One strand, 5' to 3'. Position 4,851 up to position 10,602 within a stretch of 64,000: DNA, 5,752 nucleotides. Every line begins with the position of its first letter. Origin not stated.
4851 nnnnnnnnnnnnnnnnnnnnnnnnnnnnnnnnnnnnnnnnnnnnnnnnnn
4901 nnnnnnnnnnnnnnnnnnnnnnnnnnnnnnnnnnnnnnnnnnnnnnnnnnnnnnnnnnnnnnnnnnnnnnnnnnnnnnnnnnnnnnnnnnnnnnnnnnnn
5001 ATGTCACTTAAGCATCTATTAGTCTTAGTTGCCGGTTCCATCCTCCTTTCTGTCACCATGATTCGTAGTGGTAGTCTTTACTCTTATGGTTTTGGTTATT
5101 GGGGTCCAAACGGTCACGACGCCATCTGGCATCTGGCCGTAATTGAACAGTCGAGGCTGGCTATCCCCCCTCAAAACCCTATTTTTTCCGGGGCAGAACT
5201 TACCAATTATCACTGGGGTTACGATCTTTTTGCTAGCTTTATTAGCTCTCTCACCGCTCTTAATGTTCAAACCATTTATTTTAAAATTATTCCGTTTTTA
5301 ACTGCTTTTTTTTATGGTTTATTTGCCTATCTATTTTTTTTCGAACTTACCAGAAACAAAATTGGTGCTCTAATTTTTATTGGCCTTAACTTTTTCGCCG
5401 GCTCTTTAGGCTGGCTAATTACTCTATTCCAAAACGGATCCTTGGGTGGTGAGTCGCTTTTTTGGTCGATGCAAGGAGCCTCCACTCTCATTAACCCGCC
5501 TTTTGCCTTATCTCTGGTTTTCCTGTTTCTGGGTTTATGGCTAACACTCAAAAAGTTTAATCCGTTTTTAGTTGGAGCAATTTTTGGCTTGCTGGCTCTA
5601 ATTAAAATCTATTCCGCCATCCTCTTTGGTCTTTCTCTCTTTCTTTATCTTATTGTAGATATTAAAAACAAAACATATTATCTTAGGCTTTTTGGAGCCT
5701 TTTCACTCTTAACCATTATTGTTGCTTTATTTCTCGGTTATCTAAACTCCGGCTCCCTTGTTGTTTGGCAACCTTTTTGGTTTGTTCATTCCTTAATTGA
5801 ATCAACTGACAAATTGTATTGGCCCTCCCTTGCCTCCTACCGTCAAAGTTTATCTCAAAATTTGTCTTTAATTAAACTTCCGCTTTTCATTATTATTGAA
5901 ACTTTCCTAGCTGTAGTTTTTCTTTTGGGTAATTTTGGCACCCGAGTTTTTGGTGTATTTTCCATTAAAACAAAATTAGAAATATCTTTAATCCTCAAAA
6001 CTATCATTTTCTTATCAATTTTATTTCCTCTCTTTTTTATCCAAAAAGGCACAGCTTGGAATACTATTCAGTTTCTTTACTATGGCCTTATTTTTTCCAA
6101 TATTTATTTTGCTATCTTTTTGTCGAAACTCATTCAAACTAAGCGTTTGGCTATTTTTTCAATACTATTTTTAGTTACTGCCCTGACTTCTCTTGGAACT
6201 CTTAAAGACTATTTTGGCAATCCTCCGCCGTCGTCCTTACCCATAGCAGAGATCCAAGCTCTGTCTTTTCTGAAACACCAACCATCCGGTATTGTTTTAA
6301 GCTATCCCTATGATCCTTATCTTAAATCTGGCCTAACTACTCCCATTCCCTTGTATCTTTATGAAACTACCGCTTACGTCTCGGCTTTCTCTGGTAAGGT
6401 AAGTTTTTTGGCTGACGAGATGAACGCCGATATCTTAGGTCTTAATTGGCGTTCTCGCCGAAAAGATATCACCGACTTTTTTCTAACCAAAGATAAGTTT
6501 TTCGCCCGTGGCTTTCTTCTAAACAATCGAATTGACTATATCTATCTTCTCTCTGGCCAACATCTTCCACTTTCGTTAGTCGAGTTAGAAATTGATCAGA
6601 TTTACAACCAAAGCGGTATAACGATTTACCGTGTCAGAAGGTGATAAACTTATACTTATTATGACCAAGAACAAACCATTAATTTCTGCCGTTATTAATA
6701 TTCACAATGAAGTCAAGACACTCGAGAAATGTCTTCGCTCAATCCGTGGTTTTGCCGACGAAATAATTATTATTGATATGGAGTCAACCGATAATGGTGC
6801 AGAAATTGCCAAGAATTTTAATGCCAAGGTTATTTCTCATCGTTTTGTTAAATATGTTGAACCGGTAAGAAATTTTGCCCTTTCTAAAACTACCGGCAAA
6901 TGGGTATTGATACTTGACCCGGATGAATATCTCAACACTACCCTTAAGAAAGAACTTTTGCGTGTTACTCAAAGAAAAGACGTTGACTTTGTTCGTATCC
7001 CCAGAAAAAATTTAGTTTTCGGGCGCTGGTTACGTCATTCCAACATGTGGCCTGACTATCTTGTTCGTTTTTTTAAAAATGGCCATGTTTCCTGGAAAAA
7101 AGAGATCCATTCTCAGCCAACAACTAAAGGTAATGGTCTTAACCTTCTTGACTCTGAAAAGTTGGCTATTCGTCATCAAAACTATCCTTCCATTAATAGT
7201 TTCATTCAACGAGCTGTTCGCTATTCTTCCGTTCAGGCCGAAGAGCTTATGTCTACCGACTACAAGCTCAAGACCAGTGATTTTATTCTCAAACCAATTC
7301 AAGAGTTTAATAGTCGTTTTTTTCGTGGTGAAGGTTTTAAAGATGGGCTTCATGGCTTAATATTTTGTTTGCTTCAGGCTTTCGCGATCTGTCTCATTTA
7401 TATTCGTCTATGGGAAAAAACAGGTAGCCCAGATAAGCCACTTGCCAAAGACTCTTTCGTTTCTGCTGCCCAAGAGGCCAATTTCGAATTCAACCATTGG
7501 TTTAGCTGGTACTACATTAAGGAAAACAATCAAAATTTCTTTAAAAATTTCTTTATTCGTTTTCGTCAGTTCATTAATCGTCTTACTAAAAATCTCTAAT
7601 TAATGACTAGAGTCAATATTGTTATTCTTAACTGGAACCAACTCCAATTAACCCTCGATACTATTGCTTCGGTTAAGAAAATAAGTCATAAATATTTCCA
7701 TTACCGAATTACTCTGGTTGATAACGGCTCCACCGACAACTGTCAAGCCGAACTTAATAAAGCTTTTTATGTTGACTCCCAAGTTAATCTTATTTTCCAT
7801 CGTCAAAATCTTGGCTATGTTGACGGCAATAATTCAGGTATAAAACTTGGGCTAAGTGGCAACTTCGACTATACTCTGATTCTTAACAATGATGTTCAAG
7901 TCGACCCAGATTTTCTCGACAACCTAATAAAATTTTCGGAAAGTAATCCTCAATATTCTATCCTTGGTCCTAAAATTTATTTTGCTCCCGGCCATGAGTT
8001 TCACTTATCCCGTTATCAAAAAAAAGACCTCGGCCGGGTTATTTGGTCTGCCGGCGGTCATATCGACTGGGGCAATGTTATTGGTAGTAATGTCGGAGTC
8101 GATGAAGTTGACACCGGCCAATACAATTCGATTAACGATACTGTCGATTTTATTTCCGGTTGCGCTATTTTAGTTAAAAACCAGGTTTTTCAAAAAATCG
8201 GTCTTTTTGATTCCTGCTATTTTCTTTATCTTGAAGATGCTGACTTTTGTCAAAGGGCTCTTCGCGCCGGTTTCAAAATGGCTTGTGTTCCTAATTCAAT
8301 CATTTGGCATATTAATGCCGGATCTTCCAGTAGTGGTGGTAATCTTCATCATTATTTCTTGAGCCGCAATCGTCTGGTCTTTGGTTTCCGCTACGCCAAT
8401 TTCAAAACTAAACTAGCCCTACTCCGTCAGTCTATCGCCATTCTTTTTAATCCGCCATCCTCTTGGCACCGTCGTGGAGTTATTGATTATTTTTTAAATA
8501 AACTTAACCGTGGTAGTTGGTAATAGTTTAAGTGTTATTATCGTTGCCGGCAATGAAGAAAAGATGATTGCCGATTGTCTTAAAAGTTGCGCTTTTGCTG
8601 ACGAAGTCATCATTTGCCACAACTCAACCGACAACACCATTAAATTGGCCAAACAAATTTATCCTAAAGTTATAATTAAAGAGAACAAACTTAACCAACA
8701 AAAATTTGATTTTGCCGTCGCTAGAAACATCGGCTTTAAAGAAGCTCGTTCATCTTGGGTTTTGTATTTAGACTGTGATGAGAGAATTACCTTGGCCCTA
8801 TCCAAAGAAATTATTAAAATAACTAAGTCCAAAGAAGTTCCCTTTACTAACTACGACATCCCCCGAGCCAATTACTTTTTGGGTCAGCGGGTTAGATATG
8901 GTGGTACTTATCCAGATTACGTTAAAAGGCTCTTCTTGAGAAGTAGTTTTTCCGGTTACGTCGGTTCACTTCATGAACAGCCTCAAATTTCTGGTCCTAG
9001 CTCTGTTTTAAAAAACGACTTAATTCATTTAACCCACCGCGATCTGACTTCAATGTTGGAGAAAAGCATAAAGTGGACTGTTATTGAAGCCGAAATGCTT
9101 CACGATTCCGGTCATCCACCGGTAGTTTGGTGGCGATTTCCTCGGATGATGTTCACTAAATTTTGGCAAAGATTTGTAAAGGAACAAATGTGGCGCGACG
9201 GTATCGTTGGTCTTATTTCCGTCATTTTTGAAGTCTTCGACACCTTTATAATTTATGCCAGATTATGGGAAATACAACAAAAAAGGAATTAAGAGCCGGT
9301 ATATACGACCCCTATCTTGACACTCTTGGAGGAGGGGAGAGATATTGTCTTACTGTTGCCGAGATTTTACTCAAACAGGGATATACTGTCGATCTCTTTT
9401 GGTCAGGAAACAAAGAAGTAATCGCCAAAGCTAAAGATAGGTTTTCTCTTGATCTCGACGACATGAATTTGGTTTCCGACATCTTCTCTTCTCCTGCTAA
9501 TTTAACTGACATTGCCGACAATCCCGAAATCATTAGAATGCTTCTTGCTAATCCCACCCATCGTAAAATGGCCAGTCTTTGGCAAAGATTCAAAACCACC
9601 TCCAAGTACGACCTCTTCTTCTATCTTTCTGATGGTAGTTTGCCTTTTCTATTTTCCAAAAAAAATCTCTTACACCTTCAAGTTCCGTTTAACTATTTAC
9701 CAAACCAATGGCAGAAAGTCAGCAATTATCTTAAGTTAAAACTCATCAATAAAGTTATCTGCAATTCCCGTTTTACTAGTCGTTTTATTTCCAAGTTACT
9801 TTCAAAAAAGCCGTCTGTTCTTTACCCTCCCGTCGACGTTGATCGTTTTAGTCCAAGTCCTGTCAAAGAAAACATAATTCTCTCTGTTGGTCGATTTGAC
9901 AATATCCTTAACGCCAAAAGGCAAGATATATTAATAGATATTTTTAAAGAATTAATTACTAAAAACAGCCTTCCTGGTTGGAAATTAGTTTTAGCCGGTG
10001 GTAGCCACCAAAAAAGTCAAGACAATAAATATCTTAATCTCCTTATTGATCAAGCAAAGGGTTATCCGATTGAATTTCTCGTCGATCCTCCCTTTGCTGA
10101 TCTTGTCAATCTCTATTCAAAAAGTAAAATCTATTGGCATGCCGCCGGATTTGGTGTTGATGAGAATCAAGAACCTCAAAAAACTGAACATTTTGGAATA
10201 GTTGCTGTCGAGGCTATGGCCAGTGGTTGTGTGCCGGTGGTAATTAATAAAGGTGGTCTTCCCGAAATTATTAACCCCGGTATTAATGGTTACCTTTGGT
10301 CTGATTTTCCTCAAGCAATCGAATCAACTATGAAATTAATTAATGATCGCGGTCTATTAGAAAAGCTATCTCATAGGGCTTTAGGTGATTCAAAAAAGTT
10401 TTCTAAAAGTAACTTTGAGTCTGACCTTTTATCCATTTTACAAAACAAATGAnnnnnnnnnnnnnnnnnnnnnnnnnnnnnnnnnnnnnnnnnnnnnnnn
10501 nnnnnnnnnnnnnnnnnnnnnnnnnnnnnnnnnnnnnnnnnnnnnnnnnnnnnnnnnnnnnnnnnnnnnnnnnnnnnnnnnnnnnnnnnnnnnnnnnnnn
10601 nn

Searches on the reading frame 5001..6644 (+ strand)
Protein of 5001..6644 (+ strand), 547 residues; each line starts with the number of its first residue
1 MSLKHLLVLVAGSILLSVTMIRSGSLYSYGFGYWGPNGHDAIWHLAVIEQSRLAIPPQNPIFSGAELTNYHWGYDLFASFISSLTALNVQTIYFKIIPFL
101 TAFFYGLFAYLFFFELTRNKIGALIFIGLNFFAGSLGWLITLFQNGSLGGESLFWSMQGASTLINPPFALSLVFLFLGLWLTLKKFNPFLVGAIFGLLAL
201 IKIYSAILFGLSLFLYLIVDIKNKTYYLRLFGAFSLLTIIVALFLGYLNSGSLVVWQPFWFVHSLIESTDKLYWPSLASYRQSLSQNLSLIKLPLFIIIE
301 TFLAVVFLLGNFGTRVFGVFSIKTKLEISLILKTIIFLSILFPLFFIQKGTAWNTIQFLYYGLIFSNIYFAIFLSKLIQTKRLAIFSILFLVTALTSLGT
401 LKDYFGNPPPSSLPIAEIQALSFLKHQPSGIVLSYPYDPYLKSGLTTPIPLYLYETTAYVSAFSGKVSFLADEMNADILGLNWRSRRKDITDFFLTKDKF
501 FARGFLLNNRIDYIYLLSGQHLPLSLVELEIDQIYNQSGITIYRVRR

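Call 3: search_protein_families(library=pfam, proteins=[window:5001-6644:+], max_evalue=1)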
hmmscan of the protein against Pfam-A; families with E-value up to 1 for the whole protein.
window:5001-6644:+ (547 aa): 0 families

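Call 6: search_protein_families(library=ncbifam, proteins=[window:5001-6644:+], max_evalue=1)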
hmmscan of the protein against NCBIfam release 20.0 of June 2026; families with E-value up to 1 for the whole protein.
window:5001-6644:+ (547 aa): 0 families

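Call 53: find_homologous_proteins(query=window:5001-6644:+, max_evalue=0.001)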
Query window:5001-6644:+ (547 aa): 1026 proteins with E <= 0.001 among 8000 candidates; the best 120 are listed.
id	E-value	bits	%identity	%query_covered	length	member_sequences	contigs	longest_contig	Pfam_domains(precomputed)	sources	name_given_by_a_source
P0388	0.0e+0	1183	100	100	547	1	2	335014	-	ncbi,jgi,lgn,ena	ncbi:MAG: hypothetical protein WCV93_02135 [Candidatus Shapirobacteria bacterium]|jgi:hypothetical p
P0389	8.7e-271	918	75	100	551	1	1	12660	-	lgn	-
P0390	1.7e-266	904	74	100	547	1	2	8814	-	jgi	jgi:hypothetical protein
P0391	1.2e-235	802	66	100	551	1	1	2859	-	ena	-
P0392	6.3e-175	601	52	97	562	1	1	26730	-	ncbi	-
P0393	1.2e-171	591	51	97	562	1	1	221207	-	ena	-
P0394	1.4e-171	590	52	97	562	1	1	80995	-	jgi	jgi:hypothetical protein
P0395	1.7e-171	590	52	97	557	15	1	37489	-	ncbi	-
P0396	6.6e-171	588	52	99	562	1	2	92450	-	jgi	jgi:hypothetical protein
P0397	1.5e-170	587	52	98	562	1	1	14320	-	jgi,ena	-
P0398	2.1e-170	586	51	98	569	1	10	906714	-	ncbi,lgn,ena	-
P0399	2.4e-169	583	51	99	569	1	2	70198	-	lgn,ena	-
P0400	3.0e-169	583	52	97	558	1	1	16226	-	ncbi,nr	ncbi:MAG: hypothetical protein PHX34_04945 [Candidatus Shapirobacteria bacterium]|nr:hypothetical pr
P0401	4.2e-169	582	52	97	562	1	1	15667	-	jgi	-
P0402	6.3e-169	582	52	97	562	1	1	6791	-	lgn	-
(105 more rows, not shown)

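Call 64: predict_structure(alignment_id=A2)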
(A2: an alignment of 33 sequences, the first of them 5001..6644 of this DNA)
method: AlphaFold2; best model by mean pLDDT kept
length: 547 residues; sequences in the alignment: 33
mean_pLDDT: 90.0   pTM: 0.90
mean pLDDT of the five models: 90.0, 89.4, 87.3, 84.9, 81.6
residues with pLDDT >= 90: 358; 70-90: 172; 50-70: 17; < 50: 0
segments of 3 or more residues with pLDDT < 50: none
pLDDT, mean of each block of 10 residues (from residue 1): 91 88 90 86 93 89 88 90 89 93 96 95 95 88 81 72 88 97 96 96 91 89 82 96 82 82 87 91 91 93 92 87 74 93 85 84 94 95 95 85 83 95 96 90 88 84 94 83 92 97 97 95 96 96 96
secondary structure, 60 per line:
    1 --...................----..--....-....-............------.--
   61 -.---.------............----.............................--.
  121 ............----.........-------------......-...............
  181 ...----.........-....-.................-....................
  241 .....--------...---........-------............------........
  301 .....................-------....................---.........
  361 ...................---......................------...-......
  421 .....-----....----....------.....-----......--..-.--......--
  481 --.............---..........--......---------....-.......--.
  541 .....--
elements in order: H3-21 E30-33 H35-38 H40-51 H73-84 H89-117 H120-132 H137-145 H159-164 H166-183 H188-196 H198-201 H203-219 H221-245 E254-256 H260-267 H275-286 H293-321 H329-345 E346-348 H352-379 H383-404 E411-413 H415-425 E431-434 H439-442 H459-464 H473-478 H483-495 H499-508 E511-516 H526-529 E531-537 E540-545

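Call 66: fold_search(model_id=the predicted structure, library=pdb)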
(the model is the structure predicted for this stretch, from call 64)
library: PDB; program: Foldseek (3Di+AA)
matches with E <= 10: 275; with E <= 0.001: 11
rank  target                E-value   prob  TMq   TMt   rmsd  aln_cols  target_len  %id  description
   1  7zlh_A                4.0e-08  1.00  0.45  0.39  15.5       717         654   10  Cryo-EM structure of C-mannosyltransferase CeDPY19, in apo state, bound to CMT2-Fab and anti-Fab nanobody (released 2023-01-11)
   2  9n9j_I                4.8e-08  1.00  0.39  0.33  15.7       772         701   10  Structure of a GRP94 folding intermediate engaged with a CCDC134- and FKBP11-bound secretory translocon (released 2025-11-19)
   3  7zli_A                1.6e-07  1.00  0.42  0.36  15.8       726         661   10  Cryo-EM structure of C-mannosyltransferase CeDPY19, in complex with Dol25-P-Man and bound to CMT2-Fab and anti-Fab nan (released 2023-01-11)
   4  7zlg_A                2.3e-07  1.00  0.40  0.34  17.2       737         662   10  Cryo-EM structure of C-mannosyltransferase CeDPY19, in complex with acceptor peptide and bound to CMT2-Fab and anti-Fa (released 2023-01-11)
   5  6ftg_5                9.8e-07  1.00  0.49  0.43  14.0       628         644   11  Subtomogram average of OST-containing ribosome-translocon complexes from canine rough microsomal membranes (released 2018-03-21)
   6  7e9s_A                2.2e-06  1.00  0.37  0.26  20.0       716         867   12  Archaeal oligosaccharyltransferase AglB from Archaeoglobus fulgidus in complex with an inhibitory peptide and a dolich (released 2021-09-08)
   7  5gmy_A                4.3e-06  1.00  0.44  0.30  16.1       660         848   13  Crystal structure of the Archaeoglobus fulgidus oligosaccharyltransferase (O29867_ARCFU) tethered with an acceptor pep (released 2017-02-01)
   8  3waj                  8.3e-06  1.00  0.46  0.34  16.5       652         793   13  Crystal structure of the Archaeoglobus fulgidus oligosaccharyltransferase (O29867_ARCFU) complex with Zn and sulfate (released 2013-10-30)
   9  3rce_A                3.5e-05  1.00  0.49  0.41  12.4       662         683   13  Bacterial oligosaccharyltransferase PglB (released 2011-06-15)
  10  8if8_B                2.5e-04  1.00  0.54  0.48  10.7       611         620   11  Arabinosyltransferase AftA (released 2023-05-31)
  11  6w98_A                3.0e-04  1.00  0.50  0.24   9.1       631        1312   13  Single-Particle Cryo-EM Structure of Arabinofuranosyltransferase AftD from Mycobacteria (released 2020-05-13)
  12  5ezm                  2.1e-03  1.00  0.39  0.40  15.4       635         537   11  Crystal Structure of ArnT from Cupriavidus metallidurans in the apo state (released 2016-02-17)
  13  8imx_U                2.6e-03  1.00  0.29  0.36  14.9       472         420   14  Cryo-EM structure of GPI-T with a chimeric GPI-anchored protein (released 2023-08-16)
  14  5f15                  8.2e-03  0.99  0.38  0.38  15.9       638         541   11  Crystal Structure of ArnT from Cupriavidus metallidurans bound to Undecaprenyl phosphate (released 2016-02-17)
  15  7w72_U                1.1e-02  0.99  0.29  0.35  16.4       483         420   12  Structure of a human glycosylphosphatidylinositol (GPI) transamidase (released 2022-02-16)
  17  3vu0_A                5.4e-02  1.00  0.16  0.52   6.9       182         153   11  Crystal structure of the C-terminal globular domain of oligosaccharyltransferase (AfAglB-S2, AF_0040, O30195_ARCFU) fr (released 2013-01-23)
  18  3vu0_B                5.6e-02  1.00  0.15  0.48   7.4       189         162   10  Crystal structure of the C-terminal globular domain of oligosaccharyltransferase (AfAglB-S2, AF_0040, O30195_ARCFU) fr (released 2013-01-23)
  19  3vu0_C                7.6e-02  1.00  0.15  0.51   7.4       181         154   12  Crystal structure of the C-terminal globular domain of oligosaccharyltransferase (AfAglB-S2, AF_0040, O30195_ARCFU) fr (released 2013-01-23)
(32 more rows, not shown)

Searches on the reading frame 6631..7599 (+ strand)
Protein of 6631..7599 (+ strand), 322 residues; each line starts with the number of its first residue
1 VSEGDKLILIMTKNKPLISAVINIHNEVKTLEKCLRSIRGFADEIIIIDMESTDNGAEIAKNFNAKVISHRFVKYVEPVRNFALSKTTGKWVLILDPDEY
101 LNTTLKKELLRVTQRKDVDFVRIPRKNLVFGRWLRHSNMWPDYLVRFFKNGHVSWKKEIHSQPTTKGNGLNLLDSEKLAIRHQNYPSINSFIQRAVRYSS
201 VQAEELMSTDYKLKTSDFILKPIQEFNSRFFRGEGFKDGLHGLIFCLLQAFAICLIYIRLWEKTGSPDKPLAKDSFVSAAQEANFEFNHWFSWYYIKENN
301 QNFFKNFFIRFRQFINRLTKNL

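Call 31: search_protein_families(library=pfam, proteins=[window:6631-7599:+], max_evalue=0.001)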
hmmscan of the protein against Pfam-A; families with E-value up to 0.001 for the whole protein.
window:6631-7599:+ (322 aa): 2 families
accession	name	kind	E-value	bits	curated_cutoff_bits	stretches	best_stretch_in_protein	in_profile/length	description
PF00535.33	Glycos_transf_2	-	6.2e-19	69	23.3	1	19-159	1-149/168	Glycosyl transferase family 2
PF13704.12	Glyco_tranf_2_4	-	1.1e-06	29.4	27.5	1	25-104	1-87/98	Glycosyl transferase family 2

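Call 67: search_protein_families(library=ncbifam, proteins=[window:6631-7599:+], max_evalue=0.00001)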
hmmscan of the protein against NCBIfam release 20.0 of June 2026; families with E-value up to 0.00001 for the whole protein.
window:6631-7599:+ (322 aa): 5 families
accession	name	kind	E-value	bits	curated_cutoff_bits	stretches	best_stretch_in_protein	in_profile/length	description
TIGR04195.1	S_glycosyl_SunS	equivalog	4.5e-12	45.5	350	1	14-197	55-237/421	SunS family peptide S-glycosyltransferase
NF007482.0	PRK10073.1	equivalog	7.3e-12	44.9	423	1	11-121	1-118/334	glycosyltransferase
TIGR04283.1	glyco_like_mftF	equivalog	2e-08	34.1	182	1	18-117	1-101/221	TIGR04283 family arsenosugar biosynthesis glycosyltransferase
NF010496.0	PRK13915.1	equivalog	6.1e-07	28.8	262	1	9-71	24-92/307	glucosyl-3-phosphoglycerate synthase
NF047683.1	TeichurnBiosyTuaG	equivalog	9.9e-07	28.6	400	1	11-119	1-117/252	teichuronic acid biosynthesis protein TuaG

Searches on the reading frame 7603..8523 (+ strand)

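Call 31: search_protein_families(library=pfam, proteins=[window:7603-8523:+], max_evalue=0.001)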
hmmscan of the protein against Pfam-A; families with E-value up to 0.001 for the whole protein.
window:7603-8523:+ (306 aa): 3 families
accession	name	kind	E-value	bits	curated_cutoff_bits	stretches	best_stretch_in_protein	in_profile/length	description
PF00535.33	Glycos_transf_2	-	1.5e-15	58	23.3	1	6-136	2-128/168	Glycosyl transferase family 2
PF13641.12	Glyco_tranf_2_3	-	2.6e-09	37.9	27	1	4-239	3-214/230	Glycosyltransferase like family 2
PF13632.12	Glyco_trans_2_3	-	9.8e-06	26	27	1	91-240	2-124/198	Glycosyl transferase family group 2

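Call 67: search_protein_families(library=ncbifam, proteins=[window:7603-8523:+], max_evalue=0.00001)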
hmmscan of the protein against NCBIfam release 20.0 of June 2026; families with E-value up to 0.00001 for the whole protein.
window:7603-8523:+ (306 aa): 5 families
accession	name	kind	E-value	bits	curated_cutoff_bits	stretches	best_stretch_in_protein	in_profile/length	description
TIGR01556.1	rhamnosyltran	subfamily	1.7e-15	57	200.55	1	33-125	21-112/281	rhamnosyltransferase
TIGR03965.1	mycofact_glyco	equivalog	3.4e-09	36.1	280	0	180-236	225-280/467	mycofactocin biosynthesis glycosyltransferase MftF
NF041875.1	EPS_EpsD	equivalog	4.3e-09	36.2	370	1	4-123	1-115/325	exopolysaccharide biosynthesis glycosyltransferase EpsD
TIGR03937.1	PgaC_IcaA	equivalog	6.9e-09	35.1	422.3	1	3-119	46-157/407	poly-beta-1,6-N-acetyl-D-glucosamine synthase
NF047683.1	TeichurnBiosyTuaG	equivalog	1.9e-06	27.7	400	1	4-115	8-114/252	teichuronic acid biosynthesis protein TuaG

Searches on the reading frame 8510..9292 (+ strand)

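Call 31: search_protein_families(library=pfam, proteins=[window:8510-9292:+], max_evalue=0.001)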
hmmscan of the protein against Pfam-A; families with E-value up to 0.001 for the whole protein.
window:8510-9292:+ (260 aa): 3 families
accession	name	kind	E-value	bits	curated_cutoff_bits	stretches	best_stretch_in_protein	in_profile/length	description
PF00535.33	Glycos_transf_2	-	2.6e-13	50.7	23.3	1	8-95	1-93/168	Glycosyl transferase family 2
PF10111.15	Glyco_tranf_2_2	-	1.9e-06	28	27.3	1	8-110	1-111/276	Glycosyltransferase like family 2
PF13704.12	Glyco_tranf_2_4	-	0.00018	22.4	27.5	1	28-95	18-86/98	Glycosyl transferase family 2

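Call 67: search_protein_families(library=ncbifam, proteins=[window:8510-9292:+], max_evalue=0.00001)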
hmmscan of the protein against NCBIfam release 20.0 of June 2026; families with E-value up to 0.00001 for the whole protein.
window:8510-9292:+ (260 aa): 4 families
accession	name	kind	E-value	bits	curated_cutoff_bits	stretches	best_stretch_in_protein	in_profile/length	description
TIGR04195.1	S_glycosyl_SunS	equivalog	1e-10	41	350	1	8-117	60-165/421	SunS family peptide S-glycosyltransferase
NF007482.0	PRK10073.1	equivalog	9.5e-09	34.7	423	1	5-109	6-114/334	glycosyltransferase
TIGR04283.1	glyco_like_mftF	equivalog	6e-08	32.5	182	1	7-111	1-103/221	TIGR04283 family arsenosugar biosynthesis glycosyltransferase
NF047683.1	TeichurnBiosyTuaG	equivalog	5.4e-06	26.2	400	0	6-117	7-125/252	teichuronic acid biosynthesis protein TuaG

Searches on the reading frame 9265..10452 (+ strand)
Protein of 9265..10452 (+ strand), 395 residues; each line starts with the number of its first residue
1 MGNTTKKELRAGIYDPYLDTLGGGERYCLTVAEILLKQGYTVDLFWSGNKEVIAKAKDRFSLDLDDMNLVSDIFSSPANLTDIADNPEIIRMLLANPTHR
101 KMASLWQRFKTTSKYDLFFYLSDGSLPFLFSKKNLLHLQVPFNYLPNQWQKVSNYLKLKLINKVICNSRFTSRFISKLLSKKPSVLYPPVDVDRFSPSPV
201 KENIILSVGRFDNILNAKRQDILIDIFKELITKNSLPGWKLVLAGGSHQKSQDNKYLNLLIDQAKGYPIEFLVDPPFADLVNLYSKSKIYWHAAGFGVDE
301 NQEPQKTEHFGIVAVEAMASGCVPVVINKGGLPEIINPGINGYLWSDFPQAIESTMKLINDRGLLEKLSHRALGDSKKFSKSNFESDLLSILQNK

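Call 31: search_protein_families(library=pfam, proteins=[window:9265-10452:+], max_evalue=0.001)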
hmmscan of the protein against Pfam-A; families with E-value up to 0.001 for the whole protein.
window:9265-10452:+ (395 aa): 4 families
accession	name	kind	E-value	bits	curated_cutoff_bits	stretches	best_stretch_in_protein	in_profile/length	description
PF00534.26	Glycos_transf_1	-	1.4e-22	80.5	26.4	1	196-371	9-168/172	Glycosyl transferases group 1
PF13692.12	Glyco_trans_1_4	-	5.2e-16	59.6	27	1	203-356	2-137/142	Glycosyl transferases group 1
PF13439.12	Glyco_transf_4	-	3.8e-06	27.5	28.5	1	22-194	2-170/170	Glycosyltransferase Family 4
PF20706.3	GT4-conflict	-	0.00036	20.1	26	0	304-329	288-312/385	Family 4 Glycosyltransferase in conflict systems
